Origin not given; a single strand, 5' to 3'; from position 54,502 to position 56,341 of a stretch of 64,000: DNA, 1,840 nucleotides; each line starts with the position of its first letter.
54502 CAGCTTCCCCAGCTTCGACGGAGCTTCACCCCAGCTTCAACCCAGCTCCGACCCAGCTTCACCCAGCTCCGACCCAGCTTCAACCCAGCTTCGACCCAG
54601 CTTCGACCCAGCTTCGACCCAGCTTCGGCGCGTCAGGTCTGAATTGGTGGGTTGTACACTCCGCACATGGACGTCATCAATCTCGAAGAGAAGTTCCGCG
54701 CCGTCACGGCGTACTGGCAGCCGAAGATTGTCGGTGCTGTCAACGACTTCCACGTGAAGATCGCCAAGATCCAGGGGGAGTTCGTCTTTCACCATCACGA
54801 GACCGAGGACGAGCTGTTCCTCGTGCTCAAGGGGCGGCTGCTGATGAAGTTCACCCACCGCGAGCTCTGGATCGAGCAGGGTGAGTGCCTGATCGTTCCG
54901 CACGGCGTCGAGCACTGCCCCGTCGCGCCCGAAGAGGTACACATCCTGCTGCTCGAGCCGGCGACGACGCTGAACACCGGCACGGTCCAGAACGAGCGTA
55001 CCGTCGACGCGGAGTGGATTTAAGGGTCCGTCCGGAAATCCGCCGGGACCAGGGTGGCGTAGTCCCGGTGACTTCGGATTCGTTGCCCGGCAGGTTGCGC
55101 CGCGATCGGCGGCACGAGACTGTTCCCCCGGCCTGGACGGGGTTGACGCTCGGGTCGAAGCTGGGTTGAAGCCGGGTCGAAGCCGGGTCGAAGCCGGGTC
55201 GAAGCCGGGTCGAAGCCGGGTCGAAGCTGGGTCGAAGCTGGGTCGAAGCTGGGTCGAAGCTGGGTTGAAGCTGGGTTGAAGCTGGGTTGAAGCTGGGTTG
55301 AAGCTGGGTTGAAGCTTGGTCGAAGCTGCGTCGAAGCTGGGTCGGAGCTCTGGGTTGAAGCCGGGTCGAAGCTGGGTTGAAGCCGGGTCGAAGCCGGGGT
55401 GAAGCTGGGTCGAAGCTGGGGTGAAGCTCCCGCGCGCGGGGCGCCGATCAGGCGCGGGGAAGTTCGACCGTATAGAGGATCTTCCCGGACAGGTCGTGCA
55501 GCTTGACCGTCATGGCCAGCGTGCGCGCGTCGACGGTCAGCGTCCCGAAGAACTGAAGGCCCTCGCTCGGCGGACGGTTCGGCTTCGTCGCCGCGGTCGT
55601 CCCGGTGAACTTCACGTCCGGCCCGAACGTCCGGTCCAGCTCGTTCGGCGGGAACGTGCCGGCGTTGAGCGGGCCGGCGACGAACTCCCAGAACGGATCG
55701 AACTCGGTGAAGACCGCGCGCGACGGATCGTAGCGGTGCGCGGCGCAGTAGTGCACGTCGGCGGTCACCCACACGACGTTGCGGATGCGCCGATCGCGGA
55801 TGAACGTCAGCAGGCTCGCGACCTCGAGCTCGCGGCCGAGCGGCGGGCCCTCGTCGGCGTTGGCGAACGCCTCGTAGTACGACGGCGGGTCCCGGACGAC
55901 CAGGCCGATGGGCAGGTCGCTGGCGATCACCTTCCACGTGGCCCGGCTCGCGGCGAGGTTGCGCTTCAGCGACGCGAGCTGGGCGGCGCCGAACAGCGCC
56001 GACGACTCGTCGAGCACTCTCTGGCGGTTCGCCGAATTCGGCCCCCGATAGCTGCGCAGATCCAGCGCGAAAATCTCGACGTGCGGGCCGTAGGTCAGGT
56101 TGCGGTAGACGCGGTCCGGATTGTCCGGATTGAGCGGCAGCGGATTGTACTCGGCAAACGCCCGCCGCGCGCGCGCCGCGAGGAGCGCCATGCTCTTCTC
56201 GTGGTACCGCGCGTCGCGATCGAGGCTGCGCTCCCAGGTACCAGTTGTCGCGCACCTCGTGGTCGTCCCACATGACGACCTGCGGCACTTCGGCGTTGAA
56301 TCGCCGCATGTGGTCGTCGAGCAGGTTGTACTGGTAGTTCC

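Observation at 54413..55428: Two inverted arrays of an 11-nt tandem repeat bracket a single cupin gene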

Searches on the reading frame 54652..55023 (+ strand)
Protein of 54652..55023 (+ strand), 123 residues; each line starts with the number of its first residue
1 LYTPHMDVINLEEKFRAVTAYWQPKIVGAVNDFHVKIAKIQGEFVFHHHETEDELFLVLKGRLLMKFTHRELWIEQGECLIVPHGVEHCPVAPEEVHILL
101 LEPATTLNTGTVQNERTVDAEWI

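Call 8: find_encoding_contigs(protein=window:54667-55023:+, flank=10000, max_places=10)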
Protein window:54667-55023:+ (118 aa): no gene with exactly this product is on record in the collection.

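Call 9: search_protein_families(library=pfam, proteins=[window:54667-55020:+], max_evalue=0.01)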
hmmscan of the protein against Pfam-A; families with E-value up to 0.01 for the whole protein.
window:54667-55020:+ (118 aa): 4 families
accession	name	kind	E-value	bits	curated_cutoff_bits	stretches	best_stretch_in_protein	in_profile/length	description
PF07883.17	Cupin_2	-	3.3e-09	36.8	27.2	1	33-92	6-65/70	Cupin domain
PF21621.3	MPI_cupin_dom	-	0.00011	22.5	27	1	25-84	8-66/79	Mannose-6-phosphate isomerase, cupin domain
PF06052.18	3-HAO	-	0.00017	21.7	25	1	42-87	48-97/151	3-hydroxyanthranilic acid dioxygenase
PF00190.28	Cupin_1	-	0.0067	16.5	22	0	36-93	43-107/151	Cupin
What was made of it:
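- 54667..55023 (+): A 118-aa Cupin_2 gene. It is a resident gene of this locus, not cargo. Pfam call 9.
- Checked: The enclosed ORF 54667-55023 is a Cupin_2 protein (Pfam E=3.3e-9, call 9).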

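Call 10: find_encoding_contigs(protein=window:54652-55023:+, flank=10000, max_places=10)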
Protein window:54652-55023:+ (123 aa): no gene with exactly this product is on record in the collection.
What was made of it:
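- Tried and rejected: Exact look-up of the cupin protein with two alternative starts found nothing on record (calls 8, 10).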

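Call 21: find_homologous_proteins(query=window:54667-55020:+)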
Query window:54667-55020:+ (118 aa): 4219 proteins with E <= 0.001 among 4221 candidates; the best 120 are listed.
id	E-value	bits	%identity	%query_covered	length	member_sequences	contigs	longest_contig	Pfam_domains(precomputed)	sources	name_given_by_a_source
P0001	1.3e-74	266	100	100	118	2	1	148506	PF07883.18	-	-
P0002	1.0e-64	234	56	93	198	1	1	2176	PF16867.12,PF05899.19,PF03079.21,PF02311.26,PF12639.14,PF11699.15,PF21621.4,PF12852.14,PF07883.18,PF00190.29,PF06052.19,PF12973.14,PF00027.36,PF14667.13,PF01050.25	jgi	jgi:mannose-6-phosphate isomerase-like protein (cupin superfamily)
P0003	8.0e-63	228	81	100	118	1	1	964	PF07883.18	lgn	-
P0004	5.2e-61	222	77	100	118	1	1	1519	PF07883.18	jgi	jgi:mannose-6-phosphate isomerase-like protein (cupin superfamily)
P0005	1.2e-60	221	76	100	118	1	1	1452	PF07883.18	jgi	jgi:mannose-6-phosphate isomerase-like protein (cupin superfamily)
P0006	1.4e-60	221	77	100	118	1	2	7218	PF07883.18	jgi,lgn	jgi:mannose-6-phosphate isomerase-like protein (cupin superfamily)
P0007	3.4e-59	216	79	100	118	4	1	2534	PF07883.18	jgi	jgi:mannose-6-phosphate isomerase-like protein (cupin superfamily)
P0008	1.5e-58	214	78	100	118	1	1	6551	PF07883.18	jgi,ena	jgi:mannose-6-phosphate isomerase-like protein (cupin superfamily)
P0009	2.7e-58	213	74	100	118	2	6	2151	PF07883.18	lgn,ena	-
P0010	1.1e-57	211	75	99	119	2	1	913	PF07883.18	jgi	jgi:mannose-6-phosphate isomerase-like protein (cupin superfamily)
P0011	6.5e-57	209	72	100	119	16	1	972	PF07883.18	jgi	jgi:mannose-6-phosphate isomerase-like protein (cupin superfamily)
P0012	3.3e-56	206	75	100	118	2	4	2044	PF07883.18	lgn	-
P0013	4.7e-56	206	77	100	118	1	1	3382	PF07883.18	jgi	jgi:mannose-6-phosphate isomerase-like protein (cupin superfamily)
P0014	2.1e-52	194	70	99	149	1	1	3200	PF07883.18,PF00190.29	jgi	jgi:mannose-6-phosphate isomerase-like protein (cupin superfamily)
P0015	2.0e-49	185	66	100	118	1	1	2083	PF07883.18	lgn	-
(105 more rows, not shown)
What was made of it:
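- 54667..55023 (+): There are 4219 homologues (call 21).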

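Call 22: find_encoding_contigs(protein=P0006, flank=5000, max_places=4)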
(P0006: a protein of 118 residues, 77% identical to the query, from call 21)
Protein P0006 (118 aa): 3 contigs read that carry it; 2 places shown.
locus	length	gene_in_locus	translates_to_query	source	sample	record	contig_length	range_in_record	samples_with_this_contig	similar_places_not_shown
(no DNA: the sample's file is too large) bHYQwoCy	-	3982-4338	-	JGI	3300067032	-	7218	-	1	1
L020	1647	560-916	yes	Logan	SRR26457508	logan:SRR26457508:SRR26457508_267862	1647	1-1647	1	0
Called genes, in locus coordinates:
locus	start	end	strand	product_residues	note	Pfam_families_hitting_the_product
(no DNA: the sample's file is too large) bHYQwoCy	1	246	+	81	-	?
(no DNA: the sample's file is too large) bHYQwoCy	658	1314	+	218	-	PF13489:Methyltransf_23, PF01209:Ubie_methyltran, PF13847:Methyltransf_31, PF08241:Methyltransf_11, PF08242:Methyltransf_12, PF13649:Methyltransf_25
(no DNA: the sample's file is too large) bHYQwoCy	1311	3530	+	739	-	PF22085:NorB_cytochrome_c-like, PF00115:COX1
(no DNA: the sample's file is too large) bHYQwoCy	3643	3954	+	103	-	-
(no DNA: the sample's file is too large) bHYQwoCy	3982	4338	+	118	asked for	PF07883:Cupin_2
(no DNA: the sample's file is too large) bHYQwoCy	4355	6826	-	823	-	PF12704:MacB_PCD, PF02687:FtsX, PF12704:MacB_PCD, PF02687:FtsX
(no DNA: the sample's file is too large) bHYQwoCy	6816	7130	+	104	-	-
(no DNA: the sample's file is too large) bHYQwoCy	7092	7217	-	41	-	?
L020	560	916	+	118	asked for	PF07883:Cupin_2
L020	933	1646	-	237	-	?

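Call 23: find_encoding_contigs(protein=P0008, flank=5000, max_places=4)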
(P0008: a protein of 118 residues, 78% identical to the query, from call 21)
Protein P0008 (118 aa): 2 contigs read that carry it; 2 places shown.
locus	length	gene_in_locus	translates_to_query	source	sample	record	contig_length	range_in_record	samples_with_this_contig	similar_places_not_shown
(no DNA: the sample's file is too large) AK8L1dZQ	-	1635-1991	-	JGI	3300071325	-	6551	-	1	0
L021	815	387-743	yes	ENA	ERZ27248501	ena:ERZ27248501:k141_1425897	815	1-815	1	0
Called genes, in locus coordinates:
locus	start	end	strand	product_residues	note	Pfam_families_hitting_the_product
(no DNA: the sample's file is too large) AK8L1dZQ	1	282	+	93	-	?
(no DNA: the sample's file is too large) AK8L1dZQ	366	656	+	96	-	-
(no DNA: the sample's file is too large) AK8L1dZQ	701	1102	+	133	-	-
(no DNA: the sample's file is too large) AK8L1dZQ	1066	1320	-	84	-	-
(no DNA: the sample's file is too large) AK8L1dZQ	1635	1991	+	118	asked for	PF07883:Cupin_2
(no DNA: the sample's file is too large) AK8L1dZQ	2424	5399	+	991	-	PF13620:CarboxypepD_reg, PF13715:CarbopepD_reg_2 (weak), PF17210:SdrD_B (faint), PF25183:OMP_b-brl_4, PF00593:TonB_dep_Rec_b-barrel, PF25183:OMP_b-brl_4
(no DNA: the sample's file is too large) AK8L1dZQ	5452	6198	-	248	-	PF08534:Redoxin, PF00578:AhpC-TSA, PF00085:Thioredoxin (weak), PF13905:Thioredoxin_8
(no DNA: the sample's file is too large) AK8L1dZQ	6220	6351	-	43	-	-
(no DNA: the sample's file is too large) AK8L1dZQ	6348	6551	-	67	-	?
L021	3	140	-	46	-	?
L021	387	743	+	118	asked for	PF07883:Cupin_2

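Call 24: find_encoding_contigs(protein=P0007, flank=5000, max_places=4)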
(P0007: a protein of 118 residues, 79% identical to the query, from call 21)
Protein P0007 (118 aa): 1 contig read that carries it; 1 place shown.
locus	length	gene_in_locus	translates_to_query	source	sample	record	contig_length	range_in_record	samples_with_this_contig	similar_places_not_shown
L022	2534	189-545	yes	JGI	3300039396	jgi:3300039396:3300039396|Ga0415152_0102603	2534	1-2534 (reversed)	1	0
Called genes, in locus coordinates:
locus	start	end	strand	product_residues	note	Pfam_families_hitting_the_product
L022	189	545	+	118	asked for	PF07883:Cupin_2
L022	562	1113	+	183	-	PF04978:MST (weak), PF12867:DinB_2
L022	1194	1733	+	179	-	PF10604:Polyketide_cyc2, PF08327:AHSA1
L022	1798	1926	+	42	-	-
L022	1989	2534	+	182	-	?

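Call 25: find_encoding_contigs(protein=P0013, flank=5000, max_places=4)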
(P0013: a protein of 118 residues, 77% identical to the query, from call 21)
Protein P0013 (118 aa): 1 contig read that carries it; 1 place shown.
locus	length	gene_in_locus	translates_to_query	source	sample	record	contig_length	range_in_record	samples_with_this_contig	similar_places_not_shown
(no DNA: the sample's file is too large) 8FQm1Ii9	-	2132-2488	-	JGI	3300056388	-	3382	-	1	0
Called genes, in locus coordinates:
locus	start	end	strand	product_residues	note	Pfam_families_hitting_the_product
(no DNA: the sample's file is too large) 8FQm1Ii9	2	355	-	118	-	?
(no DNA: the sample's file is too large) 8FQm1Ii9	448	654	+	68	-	-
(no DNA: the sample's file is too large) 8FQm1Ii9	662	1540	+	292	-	PF02735:Ku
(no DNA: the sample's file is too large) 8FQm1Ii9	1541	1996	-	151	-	PF07366:SnoaL, PF13474:SnoaL_3 (weak), PF14534:DUF4440 (weak), PF12680:SnoaL_2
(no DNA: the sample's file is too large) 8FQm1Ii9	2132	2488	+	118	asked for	PF07883:Cupin_2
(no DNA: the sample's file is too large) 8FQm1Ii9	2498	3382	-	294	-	?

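Call 42: find_encoding_contigs(protein=P0003, flank=5000, max_places=4)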
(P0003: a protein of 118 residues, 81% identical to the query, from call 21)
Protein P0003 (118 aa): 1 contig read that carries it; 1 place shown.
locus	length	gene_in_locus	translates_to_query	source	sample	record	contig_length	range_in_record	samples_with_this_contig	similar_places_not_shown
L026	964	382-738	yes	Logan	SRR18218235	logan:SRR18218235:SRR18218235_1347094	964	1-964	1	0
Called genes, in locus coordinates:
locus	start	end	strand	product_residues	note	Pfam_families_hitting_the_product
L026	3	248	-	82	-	?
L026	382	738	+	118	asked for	PF07883:Cupin_2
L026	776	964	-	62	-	?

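Call 43: find_encoding_contigs(protein=P0004, flank=5000, max_places=4)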
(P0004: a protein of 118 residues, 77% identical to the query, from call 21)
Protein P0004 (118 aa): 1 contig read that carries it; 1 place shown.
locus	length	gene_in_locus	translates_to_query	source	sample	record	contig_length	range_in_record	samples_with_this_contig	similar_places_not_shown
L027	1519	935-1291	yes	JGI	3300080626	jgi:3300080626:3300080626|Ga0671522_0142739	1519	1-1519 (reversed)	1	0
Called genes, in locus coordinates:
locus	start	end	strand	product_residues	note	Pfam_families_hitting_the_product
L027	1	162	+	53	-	?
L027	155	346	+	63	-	-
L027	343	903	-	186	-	PF07366:SnoaL (weak), PF14534:DUF4440 (weak), PF12680:SnoaL_2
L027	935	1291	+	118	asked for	PF07883:Cupin_2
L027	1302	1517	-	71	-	?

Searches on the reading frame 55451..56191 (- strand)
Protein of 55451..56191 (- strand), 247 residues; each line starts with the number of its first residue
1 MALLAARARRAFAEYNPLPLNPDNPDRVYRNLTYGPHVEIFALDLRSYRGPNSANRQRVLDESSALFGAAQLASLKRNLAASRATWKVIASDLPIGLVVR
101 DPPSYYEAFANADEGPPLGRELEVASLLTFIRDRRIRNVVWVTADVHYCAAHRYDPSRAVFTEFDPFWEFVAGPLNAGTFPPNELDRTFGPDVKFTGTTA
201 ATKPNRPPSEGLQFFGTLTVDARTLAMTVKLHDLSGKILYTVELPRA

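Call 9: search_protein_families(library=pfam, proteins=[window:55451-56191:-], max_evalue=0.01)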
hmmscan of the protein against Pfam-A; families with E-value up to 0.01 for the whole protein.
window:55451-56191:- (247 aa): 1 family
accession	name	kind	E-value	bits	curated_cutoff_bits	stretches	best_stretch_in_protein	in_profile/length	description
PF09423.15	PhoD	-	1.5e-51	176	27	1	3-230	118-342/343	PhoD-like phosphatase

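Call 28: find_homologous_proteins(query=window:55451-56191:-, max_evalue=1e-60)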
Query window:55451-56191:- (247 aa): 1457 proteins with E <= 1e-60 among 4118 candidates; the best 120 are listed.
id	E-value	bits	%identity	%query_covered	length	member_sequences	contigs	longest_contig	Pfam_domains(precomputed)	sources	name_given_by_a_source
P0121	1.4e-162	557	100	100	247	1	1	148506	PF09423.16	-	-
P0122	2.0e-121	422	74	98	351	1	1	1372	PF09423.16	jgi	jgi:alkaline phosphatase D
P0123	8.1e-120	417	74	98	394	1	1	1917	PF09423.16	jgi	jgi:alkaline phosphatase D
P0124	2.8e-119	415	75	94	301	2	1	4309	PF09423.16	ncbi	ncbi:MAG: alkaline phosphatase D family protein, partial [Gemmatimonadaceae bacterium]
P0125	2.3e-118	412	84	89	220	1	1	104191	PF09423.16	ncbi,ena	-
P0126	3.0e-117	408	72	96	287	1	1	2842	PF09423.16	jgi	jgi:alkaline phosphatase D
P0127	8.9e-116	404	72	94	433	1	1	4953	PF09423.16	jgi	-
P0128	1.1e-115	403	74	99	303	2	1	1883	PF09423.16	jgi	jgi:alkaline phosphatase D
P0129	1.4e-113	396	72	99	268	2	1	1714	PF09423.16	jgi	jgi:alkaline phosphatase D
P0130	1.4e-112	393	72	99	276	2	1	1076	PF09423.16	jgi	jgi:alkaline phosphatase D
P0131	2.3e-112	392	72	100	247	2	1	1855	PF09423.16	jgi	jgi:alkaline phosphatase D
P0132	4.0e-112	392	70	99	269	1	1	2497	PF09423.16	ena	-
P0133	6.7e-112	391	70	95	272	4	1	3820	PF09423.16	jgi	jgi:alkaline phosphatase D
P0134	4.3e-110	385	69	99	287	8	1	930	PF09423.16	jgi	jgi:alkaline phosphatase D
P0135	5.5e-110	385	69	99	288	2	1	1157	PF09423.16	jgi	-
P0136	1.4e-109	383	70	96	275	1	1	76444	PF09423.16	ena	-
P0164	1.6e-103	364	66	99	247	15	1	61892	PF09423.16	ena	-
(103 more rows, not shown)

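Call 29: find_encoding_contigs(protein=P0125, flank=10000, max_places=3)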
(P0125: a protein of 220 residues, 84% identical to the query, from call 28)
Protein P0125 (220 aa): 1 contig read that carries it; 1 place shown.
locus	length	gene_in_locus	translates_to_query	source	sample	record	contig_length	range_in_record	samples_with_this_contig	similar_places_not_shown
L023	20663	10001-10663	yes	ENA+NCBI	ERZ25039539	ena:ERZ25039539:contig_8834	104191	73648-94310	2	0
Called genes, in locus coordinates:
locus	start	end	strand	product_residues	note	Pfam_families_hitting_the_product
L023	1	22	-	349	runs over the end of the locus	PF00180:Iso_dh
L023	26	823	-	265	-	PF23441:SDR (faint), PF00106:adh_short, PF08659:KR, PF13561:adh_short_C2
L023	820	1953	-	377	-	PF00474:SSF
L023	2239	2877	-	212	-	PF13560:HTH_31, PF01381:HTH_3 (weak), PF07883:Cupin_2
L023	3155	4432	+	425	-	PF01546:Peptidase_M20, PF07687:M20_dimer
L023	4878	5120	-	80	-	-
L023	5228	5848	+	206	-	PF25183:OMP_b-brl_4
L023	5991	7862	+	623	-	PF00593:TonB_dep_Rec_b-barrel, PF25183:OMP_b-brl_4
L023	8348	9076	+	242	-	PF03576:Peptidase_S58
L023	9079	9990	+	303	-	PF16655:PhoD_N, PF09423:PhoD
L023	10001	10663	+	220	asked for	PF09423:PhoD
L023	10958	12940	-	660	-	PF07715:Plug, PF00593:TonB_dep_Rec_b-barrel, PF14905:OMP_b-brl_3 (weak)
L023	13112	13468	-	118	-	PF07883:Cupin_2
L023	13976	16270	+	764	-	PF07719:TPR_2 (faint), PF13432:TPR_16 (weak), PF13517:FG-GAP_3 (weak), PF01839:FG-GAP, PF13517:FG-GAP_3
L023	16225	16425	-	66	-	-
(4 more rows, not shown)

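Call 34: find_encoding_contigs(protein=P0136, flank=10000, max_places=2)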
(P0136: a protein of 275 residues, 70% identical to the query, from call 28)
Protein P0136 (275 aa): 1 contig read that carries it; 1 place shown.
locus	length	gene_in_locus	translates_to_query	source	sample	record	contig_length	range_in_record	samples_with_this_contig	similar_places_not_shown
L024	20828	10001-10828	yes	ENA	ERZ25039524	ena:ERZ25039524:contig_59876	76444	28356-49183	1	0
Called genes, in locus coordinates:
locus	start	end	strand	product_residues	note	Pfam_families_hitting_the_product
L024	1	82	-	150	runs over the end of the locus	PF13360:PQQ_2, PF01011:PQQ (weak)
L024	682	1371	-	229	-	PF01011:PQQ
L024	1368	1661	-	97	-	-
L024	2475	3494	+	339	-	PF00356:LacI, PF00532:Peripla_BP_1, PF13407:Peripla_BP_4, PF13377:Peripla_BP_3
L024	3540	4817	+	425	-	PF01546:Peptidase_M20, PF07687:M20_dimer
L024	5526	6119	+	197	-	PF25183:OMP_b-brl_4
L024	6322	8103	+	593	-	PF00593:TonB_dep_Rec_b-barrel, PF25183:OMP_b-brl_4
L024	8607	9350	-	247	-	-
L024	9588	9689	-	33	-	-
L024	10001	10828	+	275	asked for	PF09423:PhoD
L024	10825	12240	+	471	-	PF00474:SSF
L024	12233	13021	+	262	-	PF00106:adh_short, PF08659:KR, PF13561:adh_short_C2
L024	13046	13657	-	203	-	PF01725:Ham1p_like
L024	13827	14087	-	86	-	-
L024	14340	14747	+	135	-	-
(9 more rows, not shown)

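Call 35: find_encoding_contigs(protein=P0164, flank=10000, max_places=2)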
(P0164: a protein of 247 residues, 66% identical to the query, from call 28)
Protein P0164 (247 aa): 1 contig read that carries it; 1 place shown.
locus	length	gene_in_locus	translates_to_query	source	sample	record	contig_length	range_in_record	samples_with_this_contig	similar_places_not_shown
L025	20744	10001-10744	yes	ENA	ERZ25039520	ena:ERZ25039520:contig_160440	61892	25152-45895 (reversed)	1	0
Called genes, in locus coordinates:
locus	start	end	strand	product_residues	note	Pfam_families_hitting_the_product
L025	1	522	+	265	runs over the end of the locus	PF00202:Aminotran_3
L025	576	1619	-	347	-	PF00180:Iso_dh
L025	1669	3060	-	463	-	PF00474:SSF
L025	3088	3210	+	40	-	-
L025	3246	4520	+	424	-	PF01546:Peptidase_M20, PF07687:M20_dimer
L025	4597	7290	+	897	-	PF17210:SdrD_B (weak), PF22904:NOMO1-like_2nd (weak), PF13620:CarboxypepD_reg, PF13715:CarbopepD_reg_2 (weak), PF07715:Plug (weak), PF25183:OMP_b-brl_4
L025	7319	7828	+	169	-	PF25183:OMP_b-brl_4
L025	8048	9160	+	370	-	PF03576:Peptidase_S58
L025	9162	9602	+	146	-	PF16655:PhoD_N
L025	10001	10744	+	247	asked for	PF09423:PhoD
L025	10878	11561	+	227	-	PF09365:DUF2461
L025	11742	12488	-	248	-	PF00702:Hydrolase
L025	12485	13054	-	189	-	PF03079:ARD, PF00190:Cupin_1 (weak), PF07883:Cupin_2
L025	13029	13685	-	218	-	PF00596:Aldolase_II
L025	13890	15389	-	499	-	PF05221:AdoHcyase, PF00670:AdoHcyase_NAD, PF02826:2-Hacid_dh_C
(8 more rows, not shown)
